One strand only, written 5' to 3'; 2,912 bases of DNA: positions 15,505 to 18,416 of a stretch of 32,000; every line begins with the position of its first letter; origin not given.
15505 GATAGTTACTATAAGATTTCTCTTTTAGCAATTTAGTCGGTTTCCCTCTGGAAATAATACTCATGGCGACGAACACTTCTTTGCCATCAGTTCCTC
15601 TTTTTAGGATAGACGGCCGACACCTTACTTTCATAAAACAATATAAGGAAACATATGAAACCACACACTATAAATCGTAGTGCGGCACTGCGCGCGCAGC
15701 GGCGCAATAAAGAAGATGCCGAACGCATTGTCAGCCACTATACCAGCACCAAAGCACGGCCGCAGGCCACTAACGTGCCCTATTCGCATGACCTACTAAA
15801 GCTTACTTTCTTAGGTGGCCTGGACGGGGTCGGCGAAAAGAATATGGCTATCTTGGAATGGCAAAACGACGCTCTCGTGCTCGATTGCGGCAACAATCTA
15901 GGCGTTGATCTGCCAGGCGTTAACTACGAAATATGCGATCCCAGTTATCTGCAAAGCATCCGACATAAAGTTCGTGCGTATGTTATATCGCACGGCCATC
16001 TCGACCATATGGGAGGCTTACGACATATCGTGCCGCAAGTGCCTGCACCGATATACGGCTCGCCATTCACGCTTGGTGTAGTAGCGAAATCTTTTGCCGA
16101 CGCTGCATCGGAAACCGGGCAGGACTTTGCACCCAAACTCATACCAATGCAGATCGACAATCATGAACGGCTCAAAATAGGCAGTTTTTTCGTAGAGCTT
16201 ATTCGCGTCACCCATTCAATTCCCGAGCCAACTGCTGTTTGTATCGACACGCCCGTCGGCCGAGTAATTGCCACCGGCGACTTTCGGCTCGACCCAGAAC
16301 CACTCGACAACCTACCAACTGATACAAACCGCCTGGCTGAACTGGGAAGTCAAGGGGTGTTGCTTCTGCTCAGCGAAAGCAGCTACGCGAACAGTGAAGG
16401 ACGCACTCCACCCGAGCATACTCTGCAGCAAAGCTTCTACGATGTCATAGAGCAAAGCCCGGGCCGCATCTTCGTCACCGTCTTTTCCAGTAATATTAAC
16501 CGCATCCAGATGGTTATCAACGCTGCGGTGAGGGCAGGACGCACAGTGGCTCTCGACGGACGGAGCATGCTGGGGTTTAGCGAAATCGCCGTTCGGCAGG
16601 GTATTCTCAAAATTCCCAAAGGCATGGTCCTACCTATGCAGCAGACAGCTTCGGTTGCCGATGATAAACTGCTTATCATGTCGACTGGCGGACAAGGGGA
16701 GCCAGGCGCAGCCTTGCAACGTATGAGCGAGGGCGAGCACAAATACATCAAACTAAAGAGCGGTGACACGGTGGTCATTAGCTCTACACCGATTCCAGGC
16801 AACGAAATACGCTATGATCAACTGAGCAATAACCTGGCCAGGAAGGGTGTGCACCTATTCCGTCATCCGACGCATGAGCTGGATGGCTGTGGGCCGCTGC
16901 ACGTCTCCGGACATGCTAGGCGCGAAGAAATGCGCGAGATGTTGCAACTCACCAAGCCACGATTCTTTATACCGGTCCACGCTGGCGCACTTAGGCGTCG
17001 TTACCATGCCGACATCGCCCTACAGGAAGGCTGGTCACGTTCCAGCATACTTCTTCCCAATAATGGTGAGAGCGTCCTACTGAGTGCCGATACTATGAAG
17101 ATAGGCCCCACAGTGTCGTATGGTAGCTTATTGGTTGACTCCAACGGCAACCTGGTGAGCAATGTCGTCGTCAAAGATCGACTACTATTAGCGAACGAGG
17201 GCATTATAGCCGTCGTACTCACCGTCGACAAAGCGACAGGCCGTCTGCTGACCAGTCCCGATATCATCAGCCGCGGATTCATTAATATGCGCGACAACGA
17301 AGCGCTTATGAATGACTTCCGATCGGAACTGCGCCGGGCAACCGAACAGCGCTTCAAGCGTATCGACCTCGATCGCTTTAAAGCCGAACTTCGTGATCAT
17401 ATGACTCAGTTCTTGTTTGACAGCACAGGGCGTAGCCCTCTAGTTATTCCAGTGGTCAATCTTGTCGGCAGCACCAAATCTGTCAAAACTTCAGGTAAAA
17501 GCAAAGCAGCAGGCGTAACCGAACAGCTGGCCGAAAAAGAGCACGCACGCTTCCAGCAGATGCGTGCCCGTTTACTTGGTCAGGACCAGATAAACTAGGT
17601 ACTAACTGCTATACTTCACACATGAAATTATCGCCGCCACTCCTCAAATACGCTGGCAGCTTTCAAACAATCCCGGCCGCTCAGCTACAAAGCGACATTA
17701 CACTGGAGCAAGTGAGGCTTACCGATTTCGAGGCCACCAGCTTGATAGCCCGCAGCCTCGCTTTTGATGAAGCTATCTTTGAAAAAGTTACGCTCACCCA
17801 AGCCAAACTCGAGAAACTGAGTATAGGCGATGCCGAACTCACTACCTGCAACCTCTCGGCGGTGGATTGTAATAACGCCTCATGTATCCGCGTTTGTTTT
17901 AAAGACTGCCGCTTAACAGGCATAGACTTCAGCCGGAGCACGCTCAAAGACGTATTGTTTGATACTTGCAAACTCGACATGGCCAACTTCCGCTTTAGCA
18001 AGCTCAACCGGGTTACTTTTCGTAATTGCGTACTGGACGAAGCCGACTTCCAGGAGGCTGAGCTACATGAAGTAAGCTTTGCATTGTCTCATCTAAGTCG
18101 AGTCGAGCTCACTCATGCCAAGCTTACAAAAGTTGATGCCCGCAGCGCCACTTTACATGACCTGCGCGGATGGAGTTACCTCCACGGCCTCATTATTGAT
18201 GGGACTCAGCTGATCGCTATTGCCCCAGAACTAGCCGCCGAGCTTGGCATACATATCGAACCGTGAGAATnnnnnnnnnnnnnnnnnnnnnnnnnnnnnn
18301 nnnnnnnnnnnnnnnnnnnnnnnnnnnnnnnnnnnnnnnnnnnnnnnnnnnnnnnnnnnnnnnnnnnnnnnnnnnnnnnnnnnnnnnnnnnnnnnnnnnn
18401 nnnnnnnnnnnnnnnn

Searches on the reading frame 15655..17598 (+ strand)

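Call 80: search_protein_families(library=pfam, proteins=[window:15655-17598:+], max_evalue=0.0001)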
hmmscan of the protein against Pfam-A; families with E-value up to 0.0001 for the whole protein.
window:15655-17598:+ (647 aa): 5 families
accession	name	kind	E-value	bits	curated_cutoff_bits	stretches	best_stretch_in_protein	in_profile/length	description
PF22505.1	RNase_J_b_CASP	-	3.4e-40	137.2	27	1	270-393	2-125/126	Ribonuclease J, beta-CASP domain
PF17770.6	RNase_J_C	-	1.2e-22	81.3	23.8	1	505-602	1-100/102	Ribonuclease J C-terminal domain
PF00753.33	Lactamase_B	-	1.8e-11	44.8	22.7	1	69-220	13-160/196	Metallo-beta-lactamase superfamily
PF12706.13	Lactamase_B_2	-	5.8e-09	36.3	27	1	104-213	29-146/200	Beta-lactamase superfamily domain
PF07521.17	RMMBL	-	6.9e-05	23.2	21.6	0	416-443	13-40/63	Zn-dependent metallo-hydrolase RNA specificity domain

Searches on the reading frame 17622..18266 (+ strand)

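Call 80: search_protein_families(library=pfam, proteins=[window:17622-18266:+], max_evalue=0.0001)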
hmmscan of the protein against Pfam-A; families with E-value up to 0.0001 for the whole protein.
window:17622-18266:+ (214 aa): 5 families
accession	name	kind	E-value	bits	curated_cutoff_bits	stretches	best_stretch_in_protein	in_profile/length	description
PF13599.13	Pentapeptide_4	-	1.4e-21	76.8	38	2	70-135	5-70/78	Pentapeptide repeat region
PF00805.28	Pentapeptide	-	7.3e-18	64.2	20.2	1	116-153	1-38/40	Pentapeptide repeats (8 copies)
PF13576.12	Pentapeptide_3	-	8.4e-11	42.4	27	1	113-154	1-45/48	Pentapeptide repeats (9 copies)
PF25296.1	Decapeptide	-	6.9e-06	26.3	45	0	103-171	2-70/74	Decapeptide repeat region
PF13306.12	LRR_5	-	6.2e-05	23.3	27.7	0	92-171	7-93/127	BspA type Leucine rich repeat region (6 copies)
